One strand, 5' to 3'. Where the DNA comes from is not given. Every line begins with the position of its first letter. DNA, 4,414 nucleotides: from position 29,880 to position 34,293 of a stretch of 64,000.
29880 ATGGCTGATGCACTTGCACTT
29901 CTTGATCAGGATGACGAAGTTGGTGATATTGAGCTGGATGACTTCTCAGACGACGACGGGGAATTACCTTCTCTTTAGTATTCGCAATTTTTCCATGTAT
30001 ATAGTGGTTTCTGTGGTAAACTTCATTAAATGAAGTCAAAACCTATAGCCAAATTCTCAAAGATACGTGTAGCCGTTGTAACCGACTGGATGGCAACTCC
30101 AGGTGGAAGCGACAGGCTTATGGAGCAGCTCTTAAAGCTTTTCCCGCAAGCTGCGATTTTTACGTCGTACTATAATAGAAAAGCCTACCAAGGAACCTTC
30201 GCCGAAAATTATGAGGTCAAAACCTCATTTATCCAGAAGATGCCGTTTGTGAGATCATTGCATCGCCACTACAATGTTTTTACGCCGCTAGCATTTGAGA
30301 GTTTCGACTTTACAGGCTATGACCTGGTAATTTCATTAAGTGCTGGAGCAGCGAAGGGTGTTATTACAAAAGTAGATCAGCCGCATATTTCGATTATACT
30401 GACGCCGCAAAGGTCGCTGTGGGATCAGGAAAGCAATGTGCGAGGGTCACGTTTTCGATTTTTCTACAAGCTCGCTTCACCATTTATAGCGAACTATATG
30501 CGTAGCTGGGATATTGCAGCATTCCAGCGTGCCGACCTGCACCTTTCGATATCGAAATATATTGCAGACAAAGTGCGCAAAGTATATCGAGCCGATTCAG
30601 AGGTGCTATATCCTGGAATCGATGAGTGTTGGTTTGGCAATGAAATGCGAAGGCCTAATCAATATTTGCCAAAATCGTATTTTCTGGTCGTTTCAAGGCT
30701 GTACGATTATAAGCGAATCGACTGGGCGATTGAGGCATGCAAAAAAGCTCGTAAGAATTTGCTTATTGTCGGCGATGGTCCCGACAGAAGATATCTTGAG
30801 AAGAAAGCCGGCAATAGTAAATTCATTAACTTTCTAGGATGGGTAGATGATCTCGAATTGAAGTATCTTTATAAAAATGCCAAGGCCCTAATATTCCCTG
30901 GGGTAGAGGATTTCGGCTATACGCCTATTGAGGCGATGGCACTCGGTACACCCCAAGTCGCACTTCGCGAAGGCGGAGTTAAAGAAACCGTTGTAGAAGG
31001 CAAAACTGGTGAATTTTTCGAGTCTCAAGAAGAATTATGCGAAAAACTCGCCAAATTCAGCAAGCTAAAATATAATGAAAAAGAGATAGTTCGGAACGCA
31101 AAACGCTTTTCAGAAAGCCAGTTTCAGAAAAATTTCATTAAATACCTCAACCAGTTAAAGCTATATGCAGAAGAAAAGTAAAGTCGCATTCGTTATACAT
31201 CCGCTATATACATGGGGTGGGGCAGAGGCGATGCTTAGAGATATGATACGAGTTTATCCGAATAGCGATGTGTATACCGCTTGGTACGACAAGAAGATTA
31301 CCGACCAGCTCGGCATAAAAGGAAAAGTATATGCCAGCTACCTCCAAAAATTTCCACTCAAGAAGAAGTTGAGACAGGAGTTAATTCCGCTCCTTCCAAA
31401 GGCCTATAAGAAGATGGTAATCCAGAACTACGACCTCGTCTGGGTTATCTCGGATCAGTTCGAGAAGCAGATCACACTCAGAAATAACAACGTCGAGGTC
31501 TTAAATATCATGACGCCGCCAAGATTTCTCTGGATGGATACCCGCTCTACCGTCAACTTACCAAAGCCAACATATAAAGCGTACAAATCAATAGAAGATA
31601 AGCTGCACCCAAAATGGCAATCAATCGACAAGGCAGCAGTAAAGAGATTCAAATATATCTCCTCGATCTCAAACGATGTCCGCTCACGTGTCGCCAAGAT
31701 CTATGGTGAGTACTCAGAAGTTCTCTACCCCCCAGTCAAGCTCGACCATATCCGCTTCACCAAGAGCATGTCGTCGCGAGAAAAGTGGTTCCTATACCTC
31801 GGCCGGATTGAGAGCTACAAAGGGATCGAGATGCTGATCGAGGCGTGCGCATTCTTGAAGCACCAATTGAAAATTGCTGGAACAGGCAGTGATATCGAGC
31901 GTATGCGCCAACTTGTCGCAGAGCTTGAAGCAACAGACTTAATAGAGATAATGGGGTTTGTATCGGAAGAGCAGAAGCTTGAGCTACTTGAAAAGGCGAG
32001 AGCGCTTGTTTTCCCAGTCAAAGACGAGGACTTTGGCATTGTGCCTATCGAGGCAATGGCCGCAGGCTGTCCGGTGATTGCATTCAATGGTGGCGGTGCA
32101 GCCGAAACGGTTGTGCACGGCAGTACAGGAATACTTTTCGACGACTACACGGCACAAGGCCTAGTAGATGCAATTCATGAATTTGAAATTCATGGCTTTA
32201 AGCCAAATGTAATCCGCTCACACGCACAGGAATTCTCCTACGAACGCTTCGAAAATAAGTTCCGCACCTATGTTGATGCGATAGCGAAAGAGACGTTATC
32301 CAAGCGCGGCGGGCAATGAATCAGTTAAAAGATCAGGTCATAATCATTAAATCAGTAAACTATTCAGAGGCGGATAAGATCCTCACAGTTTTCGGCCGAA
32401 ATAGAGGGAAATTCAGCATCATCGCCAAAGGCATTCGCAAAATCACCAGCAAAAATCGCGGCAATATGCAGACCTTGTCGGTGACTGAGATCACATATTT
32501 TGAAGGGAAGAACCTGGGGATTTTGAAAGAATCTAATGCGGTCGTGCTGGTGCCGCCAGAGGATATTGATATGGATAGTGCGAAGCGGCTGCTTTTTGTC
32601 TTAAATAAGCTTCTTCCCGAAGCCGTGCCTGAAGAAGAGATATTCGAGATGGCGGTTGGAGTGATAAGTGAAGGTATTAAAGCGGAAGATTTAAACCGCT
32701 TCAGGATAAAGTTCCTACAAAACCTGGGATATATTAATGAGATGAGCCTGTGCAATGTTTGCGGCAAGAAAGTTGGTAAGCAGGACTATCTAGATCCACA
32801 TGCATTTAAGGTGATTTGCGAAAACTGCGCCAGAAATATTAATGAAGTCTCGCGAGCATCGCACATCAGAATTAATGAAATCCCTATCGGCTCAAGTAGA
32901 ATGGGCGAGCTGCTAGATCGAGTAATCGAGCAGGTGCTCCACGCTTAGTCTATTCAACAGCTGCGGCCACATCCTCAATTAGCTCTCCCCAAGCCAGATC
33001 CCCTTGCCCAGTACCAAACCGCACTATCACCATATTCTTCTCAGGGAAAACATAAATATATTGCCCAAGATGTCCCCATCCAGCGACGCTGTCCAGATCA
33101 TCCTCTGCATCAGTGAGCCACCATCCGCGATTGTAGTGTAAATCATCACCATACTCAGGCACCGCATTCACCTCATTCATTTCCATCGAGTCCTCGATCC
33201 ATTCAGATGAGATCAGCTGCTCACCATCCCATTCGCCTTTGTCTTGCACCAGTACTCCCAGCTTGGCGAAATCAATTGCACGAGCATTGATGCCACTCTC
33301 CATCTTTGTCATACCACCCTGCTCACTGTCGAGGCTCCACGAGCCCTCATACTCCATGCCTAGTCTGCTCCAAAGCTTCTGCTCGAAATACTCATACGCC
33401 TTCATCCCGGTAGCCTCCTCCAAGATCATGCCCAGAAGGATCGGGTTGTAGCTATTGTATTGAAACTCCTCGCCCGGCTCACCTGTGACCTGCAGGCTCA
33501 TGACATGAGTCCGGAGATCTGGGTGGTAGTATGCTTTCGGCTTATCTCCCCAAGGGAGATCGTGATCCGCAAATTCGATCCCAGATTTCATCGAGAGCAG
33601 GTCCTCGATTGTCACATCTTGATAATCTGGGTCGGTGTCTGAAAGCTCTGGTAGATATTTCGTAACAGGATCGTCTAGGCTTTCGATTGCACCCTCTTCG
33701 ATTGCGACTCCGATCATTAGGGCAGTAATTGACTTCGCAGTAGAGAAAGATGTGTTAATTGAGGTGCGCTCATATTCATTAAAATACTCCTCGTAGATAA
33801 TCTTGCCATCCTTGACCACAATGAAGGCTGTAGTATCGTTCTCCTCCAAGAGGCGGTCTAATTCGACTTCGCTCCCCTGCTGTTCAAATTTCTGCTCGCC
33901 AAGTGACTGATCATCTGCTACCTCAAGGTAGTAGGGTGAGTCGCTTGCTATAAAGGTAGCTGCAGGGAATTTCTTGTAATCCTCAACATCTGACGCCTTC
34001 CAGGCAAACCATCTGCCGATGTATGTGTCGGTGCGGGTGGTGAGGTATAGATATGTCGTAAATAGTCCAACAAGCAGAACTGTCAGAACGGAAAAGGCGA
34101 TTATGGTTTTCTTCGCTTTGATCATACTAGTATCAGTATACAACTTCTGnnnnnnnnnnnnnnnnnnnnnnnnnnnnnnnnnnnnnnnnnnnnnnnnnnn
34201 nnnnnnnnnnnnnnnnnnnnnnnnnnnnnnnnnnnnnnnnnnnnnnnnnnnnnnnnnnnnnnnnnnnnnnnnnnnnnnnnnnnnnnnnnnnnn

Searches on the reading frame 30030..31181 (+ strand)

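Call 3: search_protein_families(library=pfam, proteins=[window:30030-31181:+], max_evalue=0.1)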
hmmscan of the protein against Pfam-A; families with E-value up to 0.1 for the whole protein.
window:30030-31181:+ (383 aa): 5 families
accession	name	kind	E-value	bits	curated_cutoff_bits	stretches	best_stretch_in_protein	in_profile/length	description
PF00534.26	Glycos_transf_1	-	3.8e-27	95.4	26.4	1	209-359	9-171/172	Glycosyl transferases group 1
PF13692.12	Glyco_trans_1_4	-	5.7e-23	82.2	27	1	217-342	3-138/142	Glycosyl transferases group 1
PF20706.3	GT4-conflict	-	3.5e-06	26.7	26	1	162-323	141-322/385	Family 4 Glycosyltransferase in conflict systems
PF13524.12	Glyco_trans_1_2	-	1.4e-05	25.5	25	1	233-362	5-130/144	Glycosyl transferase-like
PF13439.12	Glyco_transf_4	-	3.4e-05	24.4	28.5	1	43-198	24-167/170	Glycosyltransferase Family 4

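Call 74: search_protein_families(library=padloc, proteins=[window:30030-31181:+], max_evalue=0.001)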
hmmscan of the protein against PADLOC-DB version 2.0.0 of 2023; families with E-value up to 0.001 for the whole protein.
window:30030-31181:+ (383 aa): 0 families

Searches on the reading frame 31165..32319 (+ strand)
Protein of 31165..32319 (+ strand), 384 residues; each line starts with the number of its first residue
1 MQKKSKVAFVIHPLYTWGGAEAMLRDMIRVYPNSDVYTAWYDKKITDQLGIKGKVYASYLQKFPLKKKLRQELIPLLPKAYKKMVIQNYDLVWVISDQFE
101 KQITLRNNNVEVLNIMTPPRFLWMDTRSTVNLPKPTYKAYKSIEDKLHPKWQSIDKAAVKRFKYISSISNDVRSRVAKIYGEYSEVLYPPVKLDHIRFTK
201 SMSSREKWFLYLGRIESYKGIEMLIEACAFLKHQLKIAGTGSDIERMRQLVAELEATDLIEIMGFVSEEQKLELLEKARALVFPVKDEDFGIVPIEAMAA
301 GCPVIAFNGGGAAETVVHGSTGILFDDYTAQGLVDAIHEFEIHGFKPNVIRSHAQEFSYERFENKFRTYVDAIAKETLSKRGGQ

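Call 3: search_protein_families(library=pfam, proteins=[window:31165-32319:+], max_evalue=0.1)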
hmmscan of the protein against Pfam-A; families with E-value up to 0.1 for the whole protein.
window:31165-32319:+ (384 aa): 3 families
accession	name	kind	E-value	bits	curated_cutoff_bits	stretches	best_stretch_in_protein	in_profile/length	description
PF00534.26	Glycos_transf_1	-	4.8e-35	121.1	26.4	1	200-344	9-159/172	Glycosyl transferases group 1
PF13692.12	Glyco_trans_1_4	-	1.4e-27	97.1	27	1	207-339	2-138/142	Glycosyl transferases group 1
PF20706.3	GT4-conflict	-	1.2e-09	38.1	26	1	204-316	195-320/385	Family 4 Glycosyltransferase in conflict systems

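Call 74: search_protein_families(library=padloc, proteins=[window:31165-32319:+], max_evalue=0.001)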
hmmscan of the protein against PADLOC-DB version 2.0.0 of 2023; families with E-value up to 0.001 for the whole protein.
window:31165-32319:+ (384 aa): 0 families

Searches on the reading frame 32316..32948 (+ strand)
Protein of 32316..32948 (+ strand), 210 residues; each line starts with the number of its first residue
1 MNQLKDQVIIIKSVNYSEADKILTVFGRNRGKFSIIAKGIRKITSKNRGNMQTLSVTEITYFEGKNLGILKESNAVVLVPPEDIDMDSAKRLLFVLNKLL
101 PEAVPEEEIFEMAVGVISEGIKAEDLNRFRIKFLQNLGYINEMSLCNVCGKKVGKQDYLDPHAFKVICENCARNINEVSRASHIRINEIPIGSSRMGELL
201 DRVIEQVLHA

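Call 3: search_protein_families(library=pfam, proteins=[window:32316-32948:+], max_evalue=0.1)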
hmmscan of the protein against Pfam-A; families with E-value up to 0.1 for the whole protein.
window:32316-32948:+ (210 aa): 5 families
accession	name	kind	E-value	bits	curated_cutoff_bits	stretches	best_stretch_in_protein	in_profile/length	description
PF11967.14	RecO_N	-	1.4e-18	67.1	27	1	1-75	1-76/80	Recombination protein O N terminal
PF02565.21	RecO_C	-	3.4e-06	27.3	22.1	1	95-174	16-98/157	Recombination protein O C terminal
PF05820.16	Ac81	-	0.03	14.4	25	1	138-184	81-127/178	Baculoviridae AC81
PF10367.15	zf-Vps39_C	-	0.074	13.1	24.7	0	139-155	5-21/41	Vacuolar sorting protein 39 C-terminal zinc finger domain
PF16919.11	PknG_rubred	-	0.096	13.1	28.5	0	145-174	38-67/74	Protein kinase G rubredoxin domain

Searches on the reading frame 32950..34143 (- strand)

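Call 3: search_protein_families(library=pfam, proteins=[window:32950-34143:-], max_evalue=0.1)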
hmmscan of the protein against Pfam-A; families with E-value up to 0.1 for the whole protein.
window:32950-34143:- (397 aa): 2 families
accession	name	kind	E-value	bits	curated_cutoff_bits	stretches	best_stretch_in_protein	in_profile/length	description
PF00144.29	Beta-lactamase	-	4.8e-38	131.6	27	1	105-381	17-312/329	Beta-lactamase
PF12698.13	ABC2_membrane_3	-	0.032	13.7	31.6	1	11-152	1-129/347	ABC-2 family transporter protein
